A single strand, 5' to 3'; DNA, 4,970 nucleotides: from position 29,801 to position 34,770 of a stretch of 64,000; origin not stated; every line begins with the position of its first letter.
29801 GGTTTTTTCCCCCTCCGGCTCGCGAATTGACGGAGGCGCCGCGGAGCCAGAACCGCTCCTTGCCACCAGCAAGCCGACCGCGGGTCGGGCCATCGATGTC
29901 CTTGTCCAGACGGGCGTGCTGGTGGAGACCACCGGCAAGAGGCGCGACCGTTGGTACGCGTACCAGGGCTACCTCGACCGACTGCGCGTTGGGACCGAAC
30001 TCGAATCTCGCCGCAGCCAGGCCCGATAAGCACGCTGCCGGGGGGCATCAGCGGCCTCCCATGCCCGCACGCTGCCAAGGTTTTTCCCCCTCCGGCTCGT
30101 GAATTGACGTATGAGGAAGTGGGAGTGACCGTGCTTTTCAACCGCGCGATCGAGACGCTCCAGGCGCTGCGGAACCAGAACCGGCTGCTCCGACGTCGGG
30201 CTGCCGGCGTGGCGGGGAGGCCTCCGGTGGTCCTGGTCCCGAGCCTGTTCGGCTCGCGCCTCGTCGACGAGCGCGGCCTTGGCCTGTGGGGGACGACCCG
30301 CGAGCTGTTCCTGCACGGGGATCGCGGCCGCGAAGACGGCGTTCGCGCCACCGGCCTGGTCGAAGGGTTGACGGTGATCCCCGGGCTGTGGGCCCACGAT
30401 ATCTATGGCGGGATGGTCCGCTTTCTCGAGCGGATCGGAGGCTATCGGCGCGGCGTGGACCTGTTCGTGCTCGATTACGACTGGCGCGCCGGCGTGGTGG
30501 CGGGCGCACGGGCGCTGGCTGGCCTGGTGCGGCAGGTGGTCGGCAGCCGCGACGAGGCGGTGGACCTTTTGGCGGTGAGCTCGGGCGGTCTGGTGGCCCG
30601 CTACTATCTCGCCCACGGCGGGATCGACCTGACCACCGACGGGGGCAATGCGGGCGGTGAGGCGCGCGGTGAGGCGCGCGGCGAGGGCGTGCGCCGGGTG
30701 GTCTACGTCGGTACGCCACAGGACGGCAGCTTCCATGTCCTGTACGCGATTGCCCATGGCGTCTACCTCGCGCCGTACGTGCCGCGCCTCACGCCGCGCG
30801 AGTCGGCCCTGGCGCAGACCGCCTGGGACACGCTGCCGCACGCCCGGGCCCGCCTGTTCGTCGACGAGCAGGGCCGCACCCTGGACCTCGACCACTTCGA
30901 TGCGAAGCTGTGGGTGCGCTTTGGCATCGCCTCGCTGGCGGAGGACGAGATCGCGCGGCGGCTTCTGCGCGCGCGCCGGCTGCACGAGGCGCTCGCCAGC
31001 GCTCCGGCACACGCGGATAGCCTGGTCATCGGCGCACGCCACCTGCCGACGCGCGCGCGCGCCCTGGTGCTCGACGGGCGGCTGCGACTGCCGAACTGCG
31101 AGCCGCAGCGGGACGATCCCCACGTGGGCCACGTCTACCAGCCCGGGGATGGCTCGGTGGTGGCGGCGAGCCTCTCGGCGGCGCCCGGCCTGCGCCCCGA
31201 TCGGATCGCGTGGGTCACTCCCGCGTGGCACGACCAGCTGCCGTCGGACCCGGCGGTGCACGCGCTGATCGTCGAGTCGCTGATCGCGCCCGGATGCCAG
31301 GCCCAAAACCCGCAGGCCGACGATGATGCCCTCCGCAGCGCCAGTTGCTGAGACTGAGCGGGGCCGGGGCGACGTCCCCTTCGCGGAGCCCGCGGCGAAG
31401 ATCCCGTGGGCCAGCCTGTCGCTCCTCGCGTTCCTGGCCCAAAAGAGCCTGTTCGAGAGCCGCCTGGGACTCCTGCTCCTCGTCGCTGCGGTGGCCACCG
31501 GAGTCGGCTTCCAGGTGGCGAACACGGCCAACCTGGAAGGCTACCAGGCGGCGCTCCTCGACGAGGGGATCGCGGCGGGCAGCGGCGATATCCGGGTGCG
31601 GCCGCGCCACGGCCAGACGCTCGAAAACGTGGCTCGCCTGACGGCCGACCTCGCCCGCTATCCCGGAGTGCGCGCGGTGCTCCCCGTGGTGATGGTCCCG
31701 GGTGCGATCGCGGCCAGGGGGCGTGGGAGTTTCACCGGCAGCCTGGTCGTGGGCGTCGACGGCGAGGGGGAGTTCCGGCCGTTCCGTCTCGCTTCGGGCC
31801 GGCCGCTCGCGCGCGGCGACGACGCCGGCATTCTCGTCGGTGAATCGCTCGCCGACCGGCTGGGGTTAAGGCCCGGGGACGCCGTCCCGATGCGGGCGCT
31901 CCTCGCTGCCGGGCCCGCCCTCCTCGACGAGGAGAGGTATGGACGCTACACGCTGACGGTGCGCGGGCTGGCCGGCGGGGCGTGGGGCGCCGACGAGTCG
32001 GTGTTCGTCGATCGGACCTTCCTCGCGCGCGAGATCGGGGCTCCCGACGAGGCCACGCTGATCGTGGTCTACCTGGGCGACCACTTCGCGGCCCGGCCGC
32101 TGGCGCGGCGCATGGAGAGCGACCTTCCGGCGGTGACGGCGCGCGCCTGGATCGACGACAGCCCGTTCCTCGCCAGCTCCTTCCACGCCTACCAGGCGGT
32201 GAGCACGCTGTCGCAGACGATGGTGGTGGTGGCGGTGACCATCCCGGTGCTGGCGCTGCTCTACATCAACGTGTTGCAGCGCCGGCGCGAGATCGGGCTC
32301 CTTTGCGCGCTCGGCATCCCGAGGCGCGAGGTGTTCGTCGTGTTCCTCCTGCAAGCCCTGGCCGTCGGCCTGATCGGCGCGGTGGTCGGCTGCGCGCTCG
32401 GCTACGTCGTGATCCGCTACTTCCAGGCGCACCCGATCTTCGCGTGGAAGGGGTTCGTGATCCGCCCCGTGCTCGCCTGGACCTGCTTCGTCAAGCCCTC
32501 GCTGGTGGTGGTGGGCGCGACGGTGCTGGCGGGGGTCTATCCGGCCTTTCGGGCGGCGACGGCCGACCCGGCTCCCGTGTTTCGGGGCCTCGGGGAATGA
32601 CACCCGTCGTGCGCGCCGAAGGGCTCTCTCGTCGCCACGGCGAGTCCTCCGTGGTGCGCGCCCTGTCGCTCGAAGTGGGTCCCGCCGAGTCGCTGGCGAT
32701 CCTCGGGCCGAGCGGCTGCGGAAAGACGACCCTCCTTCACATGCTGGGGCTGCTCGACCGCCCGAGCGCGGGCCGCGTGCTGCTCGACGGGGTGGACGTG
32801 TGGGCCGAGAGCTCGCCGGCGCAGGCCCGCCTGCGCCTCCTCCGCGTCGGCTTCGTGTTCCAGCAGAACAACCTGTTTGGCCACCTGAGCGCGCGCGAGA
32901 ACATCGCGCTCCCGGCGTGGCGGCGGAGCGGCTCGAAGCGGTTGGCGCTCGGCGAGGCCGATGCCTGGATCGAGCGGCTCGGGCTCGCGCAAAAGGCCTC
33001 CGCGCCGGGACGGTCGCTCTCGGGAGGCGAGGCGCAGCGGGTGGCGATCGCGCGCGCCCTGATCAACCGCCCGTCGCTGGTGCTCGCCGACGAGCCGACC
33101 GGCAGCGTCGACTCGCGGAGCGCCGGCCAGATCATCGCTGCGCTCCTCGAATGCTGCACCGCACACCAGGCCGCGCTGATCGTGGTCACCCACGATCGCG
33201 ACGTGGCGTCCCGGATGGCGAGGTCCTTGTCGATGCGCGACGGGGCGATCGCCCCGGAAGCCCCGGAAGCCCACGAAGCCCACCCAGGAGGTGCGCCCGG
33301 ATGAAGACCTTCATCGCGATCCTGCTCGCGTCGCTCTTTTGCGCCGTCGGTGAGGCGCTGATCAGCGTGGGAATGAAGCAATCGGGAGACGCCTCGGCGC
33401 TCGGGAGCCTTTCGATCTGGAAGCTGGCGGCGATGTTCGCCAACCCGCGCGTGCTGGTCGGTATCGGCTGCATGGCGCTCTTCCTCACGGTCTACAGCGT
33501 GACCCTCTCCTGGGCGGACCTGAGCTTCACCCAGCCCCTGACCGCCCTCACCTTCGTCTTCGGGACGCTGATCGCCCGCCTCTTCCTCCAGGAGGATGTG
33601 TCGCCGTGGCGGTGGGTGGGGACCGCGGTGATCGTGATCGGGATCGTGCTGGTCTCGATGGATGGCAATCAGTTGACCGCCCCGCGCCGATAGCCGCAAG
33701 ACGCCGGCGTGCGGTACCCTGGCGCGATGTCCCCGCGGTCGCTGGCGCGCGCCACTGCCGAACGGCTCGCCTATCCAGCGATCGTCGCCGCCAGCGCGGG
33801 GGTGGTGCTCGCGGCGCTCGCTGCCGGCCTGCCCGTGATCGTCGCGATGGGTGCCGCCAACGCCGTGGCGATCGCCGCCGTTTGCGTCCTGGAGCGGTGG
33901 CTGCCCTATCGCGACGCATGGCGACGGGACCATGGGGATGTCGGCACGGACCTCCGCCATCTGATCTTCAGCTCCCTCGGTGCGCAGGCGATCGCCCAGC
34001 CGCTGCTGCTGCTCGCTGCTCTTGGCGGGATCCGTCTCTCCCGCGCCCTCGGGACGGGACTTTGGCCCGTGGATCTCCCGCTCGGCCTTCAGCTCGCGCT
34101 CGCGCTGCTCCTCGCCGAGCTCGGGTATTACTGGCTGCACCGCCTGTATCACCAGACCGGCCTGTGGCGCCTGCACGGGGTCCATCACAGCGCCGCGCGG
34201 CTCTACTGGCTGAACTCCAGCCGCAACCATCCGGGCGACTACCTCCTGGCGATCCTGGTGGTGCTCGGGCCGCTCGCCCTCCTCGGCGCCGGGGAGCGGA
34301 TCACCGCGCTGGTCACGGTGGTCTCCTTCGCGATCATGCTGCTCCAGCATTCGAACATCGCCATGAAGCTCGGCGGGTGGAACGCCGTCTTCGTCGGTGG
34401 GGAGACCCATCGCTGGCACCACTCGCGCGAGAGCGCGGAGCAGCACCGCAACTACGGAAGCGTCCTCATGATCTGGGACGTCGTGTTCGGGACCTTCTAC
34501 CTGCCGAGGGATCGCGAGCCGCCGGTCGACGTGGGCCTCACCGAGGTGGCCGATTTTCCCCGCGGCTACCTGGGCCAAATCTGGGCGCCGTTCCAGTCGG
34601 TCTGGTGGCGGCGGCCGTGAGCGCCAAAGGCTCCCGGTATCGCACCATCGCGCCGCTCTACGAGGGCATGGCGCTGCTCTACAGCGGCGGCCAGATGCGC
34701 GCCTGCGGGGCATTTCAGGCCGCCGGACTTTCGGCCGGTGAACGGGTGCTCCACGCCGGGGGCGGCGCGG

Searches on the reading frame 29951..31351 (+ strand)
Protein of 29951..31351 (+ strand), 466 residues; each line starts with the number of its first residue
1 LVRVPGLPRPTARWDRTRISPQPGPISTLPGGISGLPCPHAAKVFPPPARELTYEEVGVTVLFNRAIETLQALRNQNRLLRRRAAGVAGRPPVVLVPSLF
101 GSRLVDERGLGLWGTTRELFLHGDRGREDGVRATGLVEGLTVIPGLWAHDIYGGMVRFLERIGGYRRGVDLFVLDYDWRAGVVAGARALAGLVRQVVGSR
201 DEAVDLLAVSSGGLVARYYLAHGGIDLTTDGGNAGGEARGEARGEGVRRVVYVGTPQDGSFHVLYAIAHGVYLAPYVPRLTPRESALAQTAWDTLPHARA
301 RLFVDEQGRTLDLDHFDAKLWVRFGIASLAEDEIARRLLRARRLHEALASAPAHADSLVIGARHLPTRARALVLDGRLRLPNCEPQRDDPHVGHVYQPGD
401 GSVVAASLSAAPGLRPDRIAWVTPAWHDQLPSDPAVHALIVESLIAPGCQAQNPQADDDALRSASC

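Call 12: search_protein_families(library=pfam, proteins=[window:29951-31351:+])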
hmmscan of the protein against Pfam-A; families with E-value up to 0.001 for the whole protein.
window:29951-31351:+ (466 aa): 1 family
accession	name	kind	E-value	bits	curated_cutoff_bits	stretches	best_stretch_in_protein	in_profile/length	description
PF02450.21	LCAT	-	0.00012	21.9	21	1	150-271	67-176/392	Lecithin:cholesterol acyltransferase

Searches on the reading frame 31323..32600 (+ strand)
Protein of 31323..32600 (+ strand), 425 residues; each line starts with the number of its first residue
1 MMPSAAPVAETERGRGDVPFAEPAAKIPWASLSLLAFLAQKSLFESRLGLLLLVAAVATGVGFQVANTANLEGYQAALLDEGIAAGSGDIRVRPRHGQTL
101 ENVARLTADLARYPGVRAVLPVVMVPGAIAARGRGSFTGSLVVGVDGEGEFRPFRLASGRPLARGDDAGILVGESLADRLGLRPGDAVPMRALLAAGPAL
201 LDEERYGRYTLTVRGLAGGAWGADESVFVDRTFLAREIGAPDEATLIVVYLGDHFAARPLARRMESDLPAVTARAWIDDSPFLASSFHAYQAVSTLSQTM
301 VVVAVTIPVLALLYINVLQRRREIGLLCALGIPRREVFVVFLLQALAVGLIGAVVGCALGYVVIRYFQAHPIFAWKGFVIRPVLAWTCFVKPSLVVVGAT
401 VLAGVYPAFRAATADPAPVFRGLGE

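Call 12: search_protein_families(library=pfam, proteins=[window:31323-32600:+])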
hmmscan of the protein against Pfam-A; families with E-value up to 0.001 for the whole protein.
window:31323-32600:+ (425 aa): 2 families
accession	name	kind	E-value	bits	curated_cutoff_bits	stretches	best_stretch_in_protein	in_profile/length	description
PF02687.27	FtsX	-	7.5e-18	65.2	25.5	1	300-416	6-120/120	FtsX-like permease C-terminal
PF12704.14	MacB_PCD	-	3.5e-12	47.5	27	1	51-264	2-204/207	MacB-like periplasmic core domain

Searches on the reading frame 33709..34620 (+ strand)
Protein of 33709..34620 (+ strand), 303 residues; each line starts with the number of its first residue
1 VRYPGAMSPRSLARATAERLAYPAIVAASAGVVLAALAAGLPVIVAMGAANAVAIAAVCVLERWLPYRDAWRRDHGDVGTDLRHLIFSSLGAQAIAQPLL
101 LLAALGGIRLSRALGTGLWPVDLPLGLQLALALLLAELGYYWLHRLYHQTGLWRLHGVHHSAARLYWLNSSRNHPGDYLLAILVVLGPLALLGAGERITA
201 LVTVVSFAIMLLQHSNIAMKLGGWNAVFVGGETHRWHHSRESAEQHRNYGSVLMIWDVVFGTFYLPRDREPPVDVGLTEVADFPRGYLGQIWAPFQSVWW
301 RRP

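Call 12: search_protein_families(library=pfam, proteins=[window:33709-34620:+])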
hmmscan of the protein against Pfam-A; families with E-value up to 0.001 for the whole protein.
window:33709-34620:+ (303 aa): 1 family
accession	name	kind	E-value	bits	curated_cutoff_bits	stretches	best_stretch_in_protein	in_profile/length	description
PF04116.19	FA_hydroxylase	-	5.6e-28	98.4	31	1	130-262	2-132/132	Fatty acid hydroxylase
